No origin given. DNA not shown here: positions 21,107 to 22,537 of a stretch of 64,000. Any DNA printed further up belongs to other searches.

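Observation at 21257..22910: Foreign two-gene cassette: ABC-type ATPase plus an unclassifiable small partner (candidate novel defence pair)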

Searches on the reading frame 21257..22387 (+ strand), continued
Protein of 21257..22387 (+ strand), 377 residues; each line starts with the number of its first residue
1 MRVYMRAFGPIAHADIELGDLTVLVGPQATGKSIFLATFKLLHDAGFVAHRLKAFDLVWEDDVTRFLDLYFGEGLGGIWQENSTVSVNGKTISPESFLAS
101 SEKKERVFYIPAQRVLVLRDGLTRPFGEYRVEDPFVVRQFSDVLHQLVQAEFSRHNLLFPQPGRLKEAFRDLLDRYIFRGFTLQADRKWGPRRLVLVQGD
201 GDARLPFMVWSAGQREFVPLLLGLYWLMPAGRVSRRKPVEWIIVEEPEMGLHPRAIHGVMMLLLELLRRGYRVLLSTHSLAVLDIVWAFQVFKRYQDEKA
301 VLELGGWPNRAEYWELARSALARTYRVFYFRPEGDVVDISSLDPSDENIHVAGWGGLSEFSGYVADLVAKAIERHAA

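Call 53: search_protein_families(library=padloc, alignment_id=A4, max_evalue=1e-8)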
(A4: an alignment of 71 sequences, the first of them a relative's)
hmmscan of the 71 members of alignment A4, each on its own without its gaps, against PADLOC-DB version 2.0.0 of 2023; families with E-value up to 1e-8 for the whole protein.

A. member 1, L001:379-834:- (151 aa): 0 families

B. families by the number of members that match (of 71 scanned): 233 families (the first 25 are shown)
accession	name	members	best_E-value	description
PDLC03348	MTase_II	4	5.8e-29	Type II methyltransferase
PDLC02529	PglX|PglXI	4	1.3e-14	PglX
PDLC02528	PglX|PglXI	3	0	PglX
PDLC02521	PglX|PglXI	3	1.4e-85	PglX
PDLC03600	REase_MTase_IIG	3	1.1e-72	Type IIG restriction enzyme-methyltransferase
PDLC02525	PglX|PglXI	3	4.7e-62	PglX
PDLC02527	PglX|PglXI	3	2.5e-37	PglX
PDLC03021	MTase_I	3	3.5e-13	Type I methyltransferase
PDLC04134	mad2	3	1.6e-11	mads_2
PDLC03338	MTase_II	3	3.1e-11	Type II methyltransferase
PDLC02535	PglX|PglXI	2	1e-180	PglX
PDLC02534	PglX|PglXI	2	1.6e-97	PglX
PDLC02643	DrmMI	2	8.8e-81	DrmMI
PDLC02523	PglX|PglXI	2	1.3e-58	PglX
PDLC02638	DrmMI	2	6.7e-56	DrmMI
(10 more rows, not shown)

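Call 54: search_protein_families(library=padloc, alignment_id=A5, max_evalue=1e-8)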
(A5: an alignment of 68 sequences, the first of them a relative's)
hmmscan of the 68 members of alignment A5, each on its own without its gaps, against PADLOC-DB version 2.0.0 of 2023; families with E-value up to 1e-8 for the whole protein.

A. member 1, L001:2578-3609:+ (344 aa): 0 families

B. families by the number of members that match (of 68 scanned): 85 families (the first 25 are shown)
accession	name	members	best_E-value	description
PDLC02566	PglZ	4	1.7e-249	PglZ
PDLC02561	PglZ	4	1.8e-18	PglZ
PDLC02548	PglZ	4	5.4e-15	PglZ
PDLC02563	PglZ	4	2.5e-13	PglZ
PDLC04135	mad3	2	7.4e-33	mads_3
PDLC04132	HNH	2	2.2e-25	-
PDLC03546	HNH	2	1.5e-16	Type II restriction enzyme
PDLC03529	REase_II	2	8.9e-14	Type II restriction enzyme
PDLC02575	DrmA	1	1.1e-287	DrmA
PDLC02568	DrmA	1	6.2e-266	DrmA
PDLC02571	DrmA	1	5.6e-189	DrmA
PDLC02567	DrmA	1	8.7e-172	DrmA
PDLC04180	HEC-01A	1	1.5e-140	-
PDLC02577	DrmA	1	1.4e-134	DrmA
PDLC04923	PDC-S14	1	4.2e-99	-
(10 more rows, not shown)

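Call 72: search_protein_families(library=pfam, proteins=[L023:4396-8082:+, L023:1951-3177:+, L023:8082-9920:+, L024:7207-8244:-, L024:7847-9325:+], max_evalue=0.0001)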
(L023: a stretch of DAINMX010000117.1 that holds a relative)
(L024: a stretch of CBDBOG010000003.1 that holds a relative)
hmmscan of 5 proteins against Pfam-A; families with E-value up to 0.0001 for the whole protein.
L023:4396-8082:+ (1229 aa): 1 family
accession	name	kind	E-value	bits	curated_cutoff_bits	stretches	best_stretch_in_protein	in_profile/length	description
PF00271.37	Helicase_C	-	3.4e-06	27.7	23.5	1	975-1024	59-108/110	Helicase conserved C-terminal domain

L023:1951-3177:+ (409 aa): 5 families
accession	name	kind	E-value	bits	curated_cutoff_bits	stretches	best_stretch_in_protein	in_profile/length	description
PF13304.12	AAA_21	-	2.1e-40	140.1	27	1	36-357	1-304/304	AAA domain, putative AbiEii toxin, Type IV TA system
PF13175.12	AAA_15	-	9.6e-14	52.2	32.1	2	305-356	325-374/374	AAA ATPase domain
PF02463.25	SMC_N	-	1.9e-07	31.2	40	1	27-356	17-202/220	RecF/RecN/SMC N terminal domain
PF13476.12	AAA_23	-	2.5e-05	25.4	27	1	8-56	2-41/201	AAA domain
PF13555.12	AAA_29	-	4.9e-05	23.4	27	1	36-55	24-43/61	P-loop containing region of AAA domain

L023:8082-9920:+ (613 aa): 1 family
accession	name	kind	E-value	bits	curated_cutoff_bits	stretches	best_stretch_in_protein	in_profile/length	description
PF09369.15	MZB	-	3e-07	31.5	24.2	1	480-578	1-80/80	MrfA Zn-binding domain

L024:7207-8244:- (345 aa): 2 families
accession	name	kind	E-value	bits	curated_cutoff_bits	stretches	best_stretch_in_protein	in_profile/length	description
PF00005.33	ABC_tran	-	4.6e-29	102.2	25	1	39-194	2-136/137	ABC transporter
PF08352.17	oligo_HPY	-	4.1e-21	75.6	27.1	1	246-311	1-65/65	Oligopeptide/dipeptide transporter, C-terminal region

L024:7847-9325:+ (493 aa): 0 families

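Call 78: search_protein_families(library=padloc, proteins=[L030:947-5995:+, L030:7614-9974:+, L054:7607-9949:+, L018:2709-5939:+, L018:7707-10313:+, L057:2191-5931:+, L011:2186-5599:+, L007:7687-10575:+, L049:2132-4957:+], max_evalue=1e-10)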
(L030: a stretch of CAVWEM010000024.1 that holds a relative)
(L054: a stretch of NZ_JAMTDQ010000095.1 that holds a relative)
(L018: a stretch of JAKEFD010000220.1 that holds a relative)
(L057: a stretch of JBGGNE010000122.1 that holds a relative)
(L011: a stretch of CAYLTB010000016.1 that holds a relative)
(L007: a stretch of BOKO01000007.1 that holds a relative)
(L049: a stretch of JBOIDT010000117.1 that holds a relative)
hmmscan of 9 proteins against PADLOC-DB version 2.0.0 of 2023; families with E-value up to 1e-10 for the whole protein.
L030:947-5995:+ (1683 aa): 18 families
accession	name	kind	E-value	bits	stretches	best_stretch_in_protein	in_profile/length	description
PDLC02528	PglX|PglXI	-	0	1537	3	1071-1611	585-1120/1125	PglX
PDLC02535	PglX|PglXI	-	1e-180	600.7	3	606-916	278-575/731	PglX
PDLC02534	PglX|PglXI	-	1.6e-96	321.7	2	1364-1610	119-379/389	PglX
PDLC02521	PglX|PglXI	-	1.4e-85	286.2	2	622-929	305-589/1174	PglX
PDLC03600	REase_MTase_IIG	-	9.3e-72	240.4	2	625-930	301-605/1205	Type IIG restriction enzyme-methyltransferase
PDLC02525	PglX|PglXI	-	4.7e-62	208.5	2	624-932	283-566/607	PglX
PDLC02523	PglX|PglXI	-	1.3e-58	196.7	3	786-936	522-674/1428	PglX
PDLC02641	DrmMI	-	1.4e-45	153.7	2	815-928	473-586/1161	DrmMI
PDLC02518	PglX|PglXI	-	2.6e-39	132.8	1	624-924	307-615/1412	PglX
PDLC02524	PglX|PglXI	-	3.4e-39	132.9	1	621-921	121-393/722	PglX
PDLC02527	PglX|PglXI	-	2.5e-37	126.2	1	789-929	517-658/1332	PglX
PDLC02522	PglX|PglXI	-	1.4e-34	117.1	1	622-915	420-697/1218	PglX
PDLC02526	PglX|PglXI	-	1.6e-25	87.7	0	234-315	169-252/640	PglX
PDLC02519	PglX|PglXI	-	1.1e-23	80.9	0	813-934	474-596/1241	PglX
PDLC02517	PglX|PglXI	-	3.1e-23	80.1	1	812-924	5-117/707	PglX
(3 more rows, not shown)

L030:7614-9974:+ (787 aa): 2 families
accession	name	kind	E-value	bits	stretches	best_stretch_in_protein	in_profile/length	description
PDLC02566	PglZ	-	1e-247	822.2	1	6-782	3-773/774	PglZ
PDLC02561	PglZ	-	5.4e-18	62.5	1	559-686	583-715/840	PglZ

L054:7607-9949:+ (781 aa): 5 families
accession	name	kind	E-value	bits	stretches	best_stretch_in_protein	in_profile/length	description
PDLC02566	PglZ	-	1.7e-249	828.1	1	5-772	2-773/774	PglZ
PDLC02561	PglZ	-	1.8e-18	64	1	553-684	583-719/840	PglZ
PDLC02548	PglZ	-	5.4e-15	52.8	0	329-493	355-534/961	PglZ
PDLC02563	PglZ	-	2.5e-13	47.2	0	437-496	449-508/831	PglZ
PDLC02564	PglZ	-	1.7e-12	44.6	0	554-682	585-726/855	PglZ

L018:2709-5939:+ (1077 aa): 0 families

L018:7707-10313:+ (869 aa): 0 families

L057:2191-5931:+ (1247 aa): 0 families

L011:2186-5599:+ (1138 aa): 28 families (the best 25 are shown)
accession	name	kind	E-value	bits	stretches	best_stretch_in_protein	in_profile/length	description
PDLC03601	REase_MTase_IIG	-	3.9e-65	218.3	2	382-630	326-559/1110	Type IIG restriction enzyme-methyltransferase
PDLC03612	REase_MTase_IIG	-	9.9e-57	190.9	2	722-1135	805-1246/1247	Type IIG restriction enzyme-methyltransferase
PDLC03596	REase_MTase_IIG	-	2.8e-44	149.5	1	497-938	537-936/1148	Type IIG restriction enzyme-methyltransferase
PDLC03250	MTase_II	-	4.3e-29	99.7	1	723-1133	340-769/775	Type II methyltransferase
PDLC03348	MTase_II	-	5.8e-29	99.1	1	724-946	347-565/727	Type II methyltransferase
PDLC03604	REase_MTase_IIG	-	5e-28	95.7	1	722-1057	533-907/1011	Type IIG restriction enzyme-methyltransferase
PDLC03628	REase_MTase_IIG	-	3.7e-25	86.2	0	500-631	493-631/1100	Type IIG restriction enzyme-methyltransferase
PDLC03245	MTase_II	-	3.8e-25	86.5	1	721-1026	156-477/577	Type II methyltransferase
PDLC03313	MTase_II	-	7.5e-23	78.9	1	721-814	142-234/563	Type II methyltransferase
PDLC03335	MTase_II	-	7e-22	75.8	1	717-839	189-312/607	Type II methyltransferase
PDLC03347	MTase_II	-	1.4e-19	68.2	0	1042-1133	386-478/488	Type II methyltransferase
PDLC03609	REase_MTase_IIG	-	5.1e-18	62.3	0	424-594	355-509/1066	Type IIG restriction enzyme-methyltransferase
PDLC02643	DrmMI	-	1.4e-17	60.9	1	434-590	548-690/1347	DrmMI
PDLC02521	PglX|PglXI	-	3.3e-17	59.8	1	706-826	466-584/1174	PglX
PDLC03226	MTase_II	-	7.6e-16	55.8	0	887-1123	327-573/579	Type II methyltransferase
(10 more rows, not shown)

L007:7687-10575:+ (963 aa): 0 families

L049:2132-4957:+ (942 aa): 0 families

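Call 82: search_protein_families(library=padloc, alignment_id=A1, max_evalue=1e-20)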
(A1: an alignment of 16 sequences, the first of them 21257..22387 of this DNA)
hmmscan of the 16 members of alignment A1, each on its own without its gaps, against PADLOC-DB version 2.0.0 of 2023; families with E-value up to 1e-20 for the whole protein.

A. member 1, window:21257-22387:+ (377 aa): 1 family
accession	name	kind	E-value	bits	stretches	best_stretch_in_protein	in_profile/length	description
PDLC04710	PDC-M56A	-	8.7e-138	457.4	1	2-373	3-379/382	-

B. families by the number of members that match (of 16 scanned): 1 family
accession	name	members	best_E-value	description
PDLC04710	PDC-M56A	16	9.5e-152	-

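Call 92: search_dna_similar(query=window:21257-22387:+, collection=plasmids, mode=protein, max_evalue=1e-30, max_rows=15)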
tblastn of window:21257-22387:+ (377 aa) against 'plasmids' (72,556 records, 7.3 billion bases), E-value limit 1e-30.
Records with a match: 1; places in all: 1; records where one place covers at least 80% of the query: 1.
Best place of each record, by identity: <60% 1.
By first word of the organism name: Opitutaceae 1.
By predicted mobility (MOB-suite, as given by PLSDB): mobilizable 1.
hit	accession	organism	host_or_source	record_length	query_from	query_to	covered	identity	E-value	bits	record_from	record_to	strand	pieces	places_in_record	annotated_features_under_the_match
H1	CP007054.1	Opitutaceae bacterium TAV5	-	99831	2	376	99%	48.3%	8e-105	345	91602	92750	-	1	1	hypothetical protein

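Call 93: search_dna_similar(query=window:21257-22387:+, collection=phages, mode=protein, max_evalue=1e-10, max_rows=10)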
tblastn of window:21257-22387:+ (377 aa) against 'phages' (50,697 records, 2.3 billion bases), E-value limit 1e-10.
No match.

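Call 94: get_annotated_region(hit=H1, flank=7000)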
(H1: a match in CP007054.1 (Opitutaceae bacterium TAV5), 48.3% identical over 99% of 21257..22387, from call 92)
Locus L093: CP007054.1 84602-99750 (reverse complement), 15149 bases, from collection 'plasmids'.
description: Opitutaceae bacterium TAV5 plasmid, complete sequence
organism: Opitutaceae bacterium TAV5 (NCBI taxid 794903)
taxonomy: Bacteria; Verrucomicrobiota; Opitutia; Opitutales; Opitutaceae; ; Opitutaceae bacterium TAV5
host: -; source: -; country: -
typing (MOB-suite, as given by PLSDB): mobilizable; replicon rep_cluster_253; relaxase MOBF
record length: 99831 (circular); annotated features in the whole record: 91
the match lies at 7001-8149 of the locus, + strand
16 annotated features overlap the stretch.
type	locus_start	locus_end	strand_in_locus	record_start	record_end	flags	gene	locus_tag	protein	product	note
CDS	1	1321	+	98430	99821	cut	-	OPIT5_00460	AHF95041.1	hypothetical protein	-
CDS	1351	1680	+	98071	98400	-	-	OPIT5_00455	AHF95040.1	hypothetical protein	-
CDS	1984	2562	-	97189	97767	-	-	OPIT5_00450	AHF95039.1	hypothetical protein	-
CDS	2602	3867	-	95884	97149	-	-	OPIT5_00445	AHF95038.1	hypothetical protein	-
CDS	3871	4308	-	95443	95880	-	-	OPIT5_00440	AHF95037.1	family S24 peptidase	-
CDS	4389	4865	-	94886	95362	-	-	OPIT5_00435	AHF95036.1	hypothetical protein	-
CDS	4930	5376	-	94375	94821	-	-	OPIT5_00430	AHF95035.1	hypothetical protein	-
CDS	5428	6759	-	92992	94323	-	-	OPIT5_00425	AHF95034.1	hypothetical protein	-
CDS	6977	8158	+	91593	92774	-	-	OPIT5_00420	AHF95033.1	hypothetical protein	-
CDS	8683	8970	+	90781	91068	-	-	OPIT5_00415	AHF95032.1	LysR family transcriptional regulator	-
CDS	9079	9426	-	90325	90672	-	-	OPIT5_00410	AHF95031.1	hypothetical protein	-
CDS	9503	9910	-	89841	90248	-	-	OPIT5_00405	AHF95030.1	mucin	-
CDS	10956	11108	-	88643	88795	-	-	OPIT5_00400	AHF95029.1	hypothetical protein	-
CDS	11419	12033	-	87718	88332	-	-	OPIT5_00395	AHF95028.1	hypothetical protein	-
CDS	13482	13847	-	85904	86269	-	-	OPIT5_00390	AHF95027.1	hypothetical protein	-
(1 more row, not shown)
